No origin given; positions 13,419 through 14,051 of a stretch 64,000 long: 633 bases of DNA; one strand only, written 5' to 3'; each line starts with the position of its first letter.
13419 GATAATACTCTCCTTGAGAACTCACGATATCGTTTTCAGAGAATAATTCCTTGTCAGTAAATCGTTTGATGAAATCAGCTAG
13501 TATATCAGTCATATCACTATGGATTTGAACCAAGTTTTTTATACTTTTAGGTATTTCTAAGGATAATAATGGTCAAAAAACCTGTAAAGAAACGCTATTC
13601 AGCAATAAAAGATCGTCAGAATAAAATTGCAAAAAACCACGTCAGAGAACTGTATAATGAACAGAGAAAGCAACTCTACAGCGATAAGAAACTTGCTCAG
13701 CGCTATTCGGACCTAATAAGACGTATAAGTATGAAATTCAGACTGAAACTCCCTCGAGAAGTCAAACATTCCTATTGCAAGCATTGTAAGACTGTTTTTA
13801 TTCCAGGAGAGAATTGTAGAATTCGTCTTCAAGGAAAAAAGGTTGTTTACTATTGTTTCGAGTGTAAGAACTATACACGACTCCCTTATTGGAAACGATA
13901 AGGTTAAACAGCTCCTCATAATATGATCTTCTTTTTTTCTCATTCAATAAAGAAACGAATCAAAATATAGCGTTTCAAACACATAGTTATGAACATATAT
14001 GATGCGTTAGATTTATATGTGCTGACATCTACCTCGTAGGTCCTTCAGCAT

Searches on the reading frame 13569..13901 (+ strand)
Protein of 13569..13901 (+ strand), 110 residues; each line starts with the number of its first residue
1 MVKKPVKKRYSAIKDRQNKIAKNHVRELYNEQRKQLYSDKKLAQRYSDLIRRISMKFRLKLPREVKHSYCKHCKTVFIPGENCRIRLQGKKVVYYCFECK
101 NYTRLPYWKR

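Call 61: search_protein_families(library=pfam, proteins=[window:13569-13901:+], max_evalue=0.001)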
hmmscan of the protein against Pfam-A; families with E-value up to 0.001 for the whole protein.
window:13569-13901:+ (110 aa): 1 family
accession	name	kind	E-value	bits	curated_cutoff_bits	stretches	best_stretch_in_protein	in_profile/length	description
PF04032.22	Rpr2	-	1.1e-15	58.1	29.3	1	35-100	13-90/90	RNAse P Rpr2/Rpp21/SNM1 subunit domain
